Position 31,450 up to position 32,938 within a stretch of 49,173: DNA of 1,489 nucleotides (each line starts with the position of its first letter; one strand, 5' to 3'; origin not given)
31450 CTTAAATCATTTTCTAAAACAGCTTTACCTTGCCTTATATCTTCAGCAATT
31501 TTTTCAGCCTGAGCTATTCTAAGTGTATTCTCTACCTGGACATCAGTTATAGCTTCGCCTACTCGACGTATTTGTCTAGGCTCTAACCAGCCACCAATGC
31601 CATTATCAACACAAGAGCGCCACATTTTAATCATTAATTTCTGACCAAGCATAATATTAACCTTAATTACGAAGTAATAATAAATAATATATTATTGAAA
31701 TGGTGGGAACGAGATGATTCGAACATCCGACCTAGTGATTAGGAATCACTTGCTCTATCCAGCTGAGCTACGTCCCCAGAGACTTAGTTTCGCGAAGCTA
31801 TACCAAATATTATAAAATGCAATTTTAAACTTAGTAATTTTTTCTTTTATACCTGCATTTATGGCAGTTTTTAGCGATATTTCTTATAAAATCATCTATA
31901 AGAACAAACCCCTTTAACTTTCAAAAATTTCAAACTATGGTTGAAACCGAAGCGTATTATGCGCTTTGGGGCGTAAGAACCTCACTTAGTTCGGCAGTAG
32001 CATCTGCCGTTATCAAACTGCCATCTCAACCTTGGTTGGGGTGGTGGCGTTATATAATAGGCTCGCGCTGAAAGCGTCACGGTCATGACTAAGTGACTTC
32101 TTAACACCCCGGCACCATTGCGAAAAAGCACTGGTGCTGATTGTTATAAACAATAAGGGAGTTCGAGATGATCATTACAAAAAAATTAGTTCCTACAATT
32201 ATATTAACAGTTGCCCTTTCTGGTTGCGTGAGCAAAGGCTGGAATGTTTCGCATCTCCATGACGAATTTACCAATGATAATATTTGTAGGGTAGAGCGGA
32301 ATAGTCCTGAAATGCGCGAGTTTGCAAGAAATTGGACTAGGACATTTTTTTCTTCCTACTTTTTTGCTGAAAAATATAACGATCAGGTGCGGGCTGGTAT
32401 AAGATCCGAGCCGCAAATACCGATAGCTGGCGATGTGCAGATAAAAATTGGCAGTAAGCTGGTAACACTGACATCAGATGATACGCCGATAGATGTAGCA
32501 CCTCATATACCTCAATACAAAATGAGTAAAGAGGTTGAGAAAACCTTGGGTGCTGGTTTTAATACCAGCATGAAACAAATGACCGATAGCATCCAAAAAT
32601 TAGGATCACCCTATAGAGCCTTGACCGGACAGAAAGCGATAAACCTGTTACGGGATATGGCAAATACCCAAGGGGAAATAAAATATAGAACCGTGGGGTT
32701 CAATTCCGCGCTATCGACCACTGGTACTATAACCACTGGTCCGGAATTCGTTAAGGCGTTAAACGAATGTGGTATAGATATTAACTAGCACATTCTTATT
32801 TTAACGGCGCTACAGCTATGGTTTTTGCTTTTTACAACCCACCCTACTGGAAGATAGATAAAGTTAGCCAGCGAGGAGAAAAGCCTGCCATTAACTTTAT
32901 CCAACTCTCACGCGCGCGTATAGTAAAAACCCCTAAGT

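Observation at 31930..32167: Highly structured ~170-210-nt non-coding region inside the island, upstream of the lipoprotein gene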

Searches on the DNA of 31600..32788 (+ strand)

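Call 4: search_rna_families(source=window, start=31600, end=32400, threshold=evalue, max_evalue=10, show_alignments=3)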
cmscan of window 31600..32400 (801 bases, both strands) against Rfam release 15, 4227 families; matches with E-value up to 10: 9.
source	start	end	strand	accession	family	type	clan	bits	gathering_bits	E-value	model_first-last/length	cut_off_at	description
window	31704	31777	-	RF00005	tRNA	Gene; tRNA;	CL00001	66.2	29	4.3e-14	1-71/71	no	tRNA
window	32035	32121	+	RF02221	sRNA-Xcc1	Gene; sRNA;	-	39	53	3.3e-05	1-87/87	no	sRNA-Xcc1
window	31616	31734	+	RF02194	HPnc0260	Gene; antisense;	-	29.5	59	0.73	1-156/156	no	Bacterial antisense RNA HPnc0260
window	31648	31759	-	RF02698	Avalong_thermometer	Cis-reg; thermoregulator;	-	16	154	3.6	1-131/131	no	Avalong 5' UTR thermometer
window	32171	32351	+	RF01743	leu-phe_leader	Cis-reg; leader;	-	15.9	70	9.1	1-162/162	no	leu/phe leader RNA from Lactococcus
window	31673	31854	+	RF01419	IsrR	Gene; antisense;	-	14.6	52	1.9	1-187/187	no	Antisense RNA which regulates isiA expression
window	31705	31742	+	RF04351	Plastid-psbl-rps4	Cis-reg;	-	14.1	68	7.8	1-53/53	no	Plastid-psbl-rps4 3UTR RNA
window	32327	32385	-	RF01952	SOX2OT_exon2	Gene; lncRNA;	-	11.1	45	9.6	1-69/69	no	SOX2 overlapping transcript exon 2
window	31934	31969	+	RF01412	BsrG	Gene; sRNA;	-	10.4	55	8.2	1-259/259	no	BsrG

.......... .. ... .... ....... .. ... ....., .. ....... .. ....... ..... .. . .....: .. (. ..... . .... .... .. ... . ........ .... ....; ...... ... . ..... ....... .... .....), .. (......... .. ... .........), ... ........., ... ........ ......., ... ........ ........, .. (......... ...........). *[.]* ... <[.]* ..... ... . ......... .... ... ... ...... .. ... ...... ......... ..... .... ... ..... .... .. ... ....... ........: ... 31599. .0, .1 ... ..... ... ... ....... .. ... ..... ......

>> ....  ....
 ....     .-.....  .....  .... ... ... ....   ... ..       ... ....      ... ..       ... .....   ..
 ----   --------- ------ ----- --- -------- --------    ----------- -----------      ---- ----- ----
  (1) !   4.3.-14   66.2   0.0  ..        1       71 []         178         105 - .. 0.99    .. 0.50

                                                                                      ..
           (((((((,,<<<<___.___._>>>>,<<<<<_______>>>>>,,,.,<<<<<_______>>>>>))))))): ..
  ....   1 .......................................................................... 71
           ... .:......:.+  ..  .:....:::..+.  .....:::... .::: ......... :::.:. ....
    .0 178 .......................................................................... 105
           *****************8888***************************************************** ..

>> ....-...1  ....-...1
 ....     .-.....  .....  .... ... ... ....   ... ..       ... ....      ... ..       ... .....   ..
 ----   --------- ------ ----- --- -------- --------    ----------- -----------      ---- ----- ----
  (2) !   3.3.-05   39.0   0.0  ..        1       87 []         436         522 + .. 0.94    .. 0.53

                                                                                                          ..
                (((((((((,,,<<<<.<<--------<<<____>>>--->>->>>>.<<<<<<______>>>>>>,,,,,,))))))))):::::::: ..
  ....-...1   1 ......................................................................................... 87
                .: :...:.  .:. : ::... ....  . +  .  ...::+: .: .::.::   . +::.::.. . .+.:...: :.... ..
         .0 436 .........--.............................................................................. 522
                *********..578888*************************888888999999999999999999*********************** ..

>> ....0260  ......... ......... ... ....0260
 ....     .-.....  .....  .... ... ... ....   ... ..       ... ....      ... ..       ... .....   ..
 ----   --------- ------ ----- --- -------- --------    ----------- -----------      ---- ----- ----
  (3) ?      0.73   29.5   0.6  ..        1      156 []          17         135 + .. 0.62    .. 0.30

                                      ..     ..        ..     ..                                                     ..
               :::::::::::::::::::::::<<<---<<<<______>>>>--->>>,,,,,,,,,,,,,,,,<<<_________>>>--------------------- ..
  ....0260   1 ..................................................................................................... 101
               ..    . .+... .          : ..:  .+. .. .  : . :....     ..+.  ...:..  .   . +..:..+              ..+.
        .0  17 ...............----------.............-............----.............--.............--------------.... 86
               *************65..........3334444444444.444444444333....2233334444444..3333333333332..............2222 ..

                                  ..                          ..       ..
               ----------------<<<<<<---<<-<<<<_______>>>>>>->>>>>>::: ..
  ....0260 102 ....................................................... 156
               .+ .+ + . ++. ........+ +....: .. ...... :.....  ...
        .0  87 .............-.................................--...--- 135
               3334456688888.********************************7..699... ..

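Call 11: search_dna_similar(query=window:31780-32170:+, collection=plasmids, mode=distant)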
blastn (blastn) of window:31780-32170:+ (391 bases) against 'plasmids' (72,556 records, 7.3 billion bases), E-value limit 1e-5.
No match.

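Call 12: search_dna_similar(query=window:31780-32170:+, collection=phages, mode=distant)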
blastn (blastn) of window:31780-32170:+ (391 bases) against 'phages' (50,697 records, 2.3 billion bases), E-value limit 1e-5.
No match.

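Call 24: search_rna_families(sources=[L001], threshold=evalue, max_evalue=1, show_alignments=2)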
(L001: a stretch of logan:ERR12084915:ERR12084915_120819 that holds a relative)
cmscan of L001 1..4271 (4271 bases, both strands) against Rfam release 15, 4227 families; matches with E-value up to 1: 4.
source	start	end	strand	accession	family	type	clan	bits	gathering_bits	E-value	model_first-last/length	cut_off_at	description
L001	133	206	+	RF00005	tRNA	Gene; tRNA;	CL00001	71.1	29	1.1e-14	1-71/71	no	tRNA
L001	386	474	+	RF02221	sRNA-Xcc1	Gene; sRNA;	-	47.5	53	1.7e-06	1-87/87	no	sRNA-Xcc1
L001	173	288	-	RF02194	HPnc0260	Gene; antisense;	-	34.8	59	0.4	1-156/156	no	Bacterial antisense RNA HPnc0260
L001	168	205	-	RF04351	Plastid-psbl-rps4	Cis-reg;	-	20.5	68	0.73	1-53/53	no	Plastid-psbl-rps4 3UTR RNA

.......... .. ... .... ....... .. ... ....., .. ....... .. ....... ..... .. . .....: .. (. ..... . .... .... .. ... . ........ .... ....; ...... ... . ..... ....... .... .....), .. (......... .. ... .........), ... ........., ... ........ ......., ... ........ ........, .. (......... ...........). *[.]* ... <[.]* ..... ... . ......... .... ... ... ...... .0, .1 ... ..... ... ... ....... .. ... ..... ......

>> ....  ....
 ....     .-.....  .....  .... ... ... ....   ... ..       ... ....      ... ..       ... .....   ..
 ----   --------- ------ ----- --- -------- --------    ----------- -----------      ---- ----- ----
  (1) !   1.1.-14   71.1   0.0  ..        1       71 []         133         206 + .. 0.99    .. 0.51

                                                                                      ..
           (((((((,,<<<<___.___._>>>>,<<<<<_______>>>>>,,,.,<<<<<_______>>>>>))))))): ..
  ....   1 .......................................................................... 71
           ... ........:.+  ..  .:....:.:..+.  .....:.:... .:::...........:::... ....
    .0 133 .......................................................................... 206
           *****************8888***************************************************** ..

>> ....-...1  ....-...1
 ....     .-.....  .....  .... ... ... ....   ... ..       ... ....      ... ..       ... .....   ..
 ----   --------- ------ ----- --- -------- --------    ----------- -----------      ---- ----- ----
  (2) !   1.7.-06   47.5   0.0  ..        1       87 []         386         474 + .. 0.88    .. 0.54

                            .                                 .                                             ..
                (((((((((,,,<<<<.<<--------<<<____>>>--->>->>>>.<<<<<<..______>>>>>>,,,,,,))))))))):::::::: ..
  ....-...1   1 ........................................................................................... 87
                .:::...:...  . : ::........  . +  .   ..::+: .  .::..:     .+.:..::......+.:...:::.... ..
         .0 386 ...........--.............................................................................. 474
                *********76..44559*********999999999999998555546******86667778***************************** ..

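Call 36: search_dna_similar(query=window:31900-32170:+, collection=ecoli_genomes, mode=distant, max_evalue=1)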
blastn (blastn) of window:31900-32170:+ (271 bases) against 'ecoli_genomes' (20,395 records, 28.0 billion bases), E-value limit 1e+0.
No match.

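Call 77: build_rna_model(alignment_id=A4, structure=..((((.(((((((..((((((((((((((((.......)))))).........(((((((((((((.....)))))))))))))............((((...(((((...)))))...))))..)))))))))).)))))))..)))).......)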
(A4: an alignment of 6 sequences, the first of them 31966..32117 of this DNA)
Model R1 built from alignment A4 (6 sequences, 157 columns); structure: as given.
model positions 153; base pairs 49; branch points 2; effective number of sequences 1.04; information 0.591 bits per position. Calibrated on 0.2 Mb of random sequence (short: E-values are rough).
structure used (alignment columns):
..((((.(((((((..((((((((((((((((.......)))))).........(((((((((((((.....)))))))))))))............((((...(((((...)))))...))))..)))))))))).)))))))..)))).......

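Call 78: search_with_rna_model(model_id=R1, sources=[window, L001, L006, L007, L008, L009, L010, L011, L012, L013, L014, L015, L016, L017, L019, L021, L023, L024, L025, L028, L029, L030, L031, L032, L004, L005, L002, L003], max_evalue=1, make_alignment=true)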
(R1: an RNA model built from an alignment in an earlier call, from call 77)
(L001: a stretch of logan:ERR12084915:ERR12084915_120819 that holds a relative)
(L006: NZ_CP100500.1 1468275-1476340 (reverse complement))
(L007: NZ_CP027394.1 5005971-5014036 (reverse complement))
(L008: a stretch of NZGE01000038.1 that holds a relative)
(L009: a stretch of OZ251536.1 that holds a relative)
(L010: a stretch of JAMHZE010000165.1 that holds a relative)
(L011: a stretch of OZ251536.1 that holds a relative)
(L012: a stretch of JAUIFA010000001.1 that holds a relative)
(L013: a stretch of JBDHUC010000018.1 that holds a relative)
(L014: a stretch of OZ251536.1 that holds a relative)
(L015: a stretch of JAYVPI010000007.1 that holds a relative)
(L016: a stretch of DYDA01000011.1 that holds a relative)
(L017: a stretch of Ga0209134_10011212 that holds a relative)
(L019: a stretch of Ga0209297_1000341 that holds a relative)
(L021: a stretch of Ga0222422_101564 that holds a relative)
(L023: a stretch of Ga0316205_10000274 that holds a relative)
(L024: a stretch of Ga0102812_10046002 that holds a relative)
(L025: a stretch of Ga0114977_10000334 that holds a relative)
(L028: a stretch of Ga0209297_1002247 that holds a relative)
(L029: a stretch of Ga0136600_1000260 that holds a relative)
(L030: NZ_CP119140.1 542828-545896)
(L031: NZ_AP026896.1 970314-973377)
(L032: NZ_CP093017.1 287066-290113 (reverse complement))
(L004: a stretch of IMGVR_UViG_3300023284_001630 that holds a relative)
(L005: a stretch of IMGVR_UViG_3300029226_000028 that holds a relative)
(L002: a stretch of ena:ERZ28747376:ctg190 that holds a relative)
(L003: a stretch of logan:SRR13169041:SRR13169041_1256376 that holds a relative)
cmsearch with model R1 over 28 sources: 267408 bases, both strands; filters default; matches with E-value up to 1: 24.
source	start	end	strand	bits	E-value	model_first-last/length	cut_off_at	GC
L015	4793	4946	+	169.2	3.3e-38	1-153/153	no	0.53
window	31966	32117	+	163.9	6.1e-37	1-153/153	no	0.51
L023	4643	4797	-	151.7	5.1e-34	1-153/153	no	0.48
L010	319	469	+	149.5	1.7e-33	1-153/153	no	0.52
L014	7728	7880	+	146.2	1.1e-32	1-153/153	no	0.54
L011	3901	4053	-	142.5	8.3e-32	1-153/153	no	0.55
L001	318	470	+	138.3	8.4e-31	1-153/153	no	0.52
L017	2319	2469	+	135.8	3.3e-30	1-153/153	no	0.55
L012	1859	2015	-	131.2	4.3e-29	1-153/153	no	0.52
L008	3380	3531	+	123.7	2.7e-27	1-153/153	no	0.55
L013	119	274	-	108.4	1.3e-23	1-153/153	no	0.58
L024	2275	2434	-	101.5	6.1e-22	1-153/153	no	0.52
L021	2627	2789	+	70.8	1.4e-14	1-153/153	no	0.59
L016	6684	6838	-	70.7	1.5e-14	1-153/153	no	0.62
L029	12067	12213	-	67.9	7e-14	1-153/153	no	0.59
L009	7559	7698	+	56.8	3.3e-11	1-153/153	no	0.44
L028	8069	8246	-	51.4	6.6e-10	1-153/153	no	0.43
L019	1813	1990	+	49.2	2.3e-09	1-153/153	no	0.45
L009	4201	4345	+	38.6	7.8e-07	1-153/153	no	0.46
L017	2314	2464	-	25.1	0.0014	1-153/153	no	0.55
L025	1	133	+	21.6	0.0098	32-153/153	5'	0.44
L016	6689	6846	+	19.5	0.031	1-153/153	no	0.63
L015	4789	4941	-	17.8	0.079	1-153/153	no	0.54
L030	1618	1776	+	16.8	0.13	1-153/153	no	0.5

Alignment A5: 24 matches aligned to the model, 260 columns, each read 5' to 3' on its own strand. Consensus structure (alignment columns), stored with it:
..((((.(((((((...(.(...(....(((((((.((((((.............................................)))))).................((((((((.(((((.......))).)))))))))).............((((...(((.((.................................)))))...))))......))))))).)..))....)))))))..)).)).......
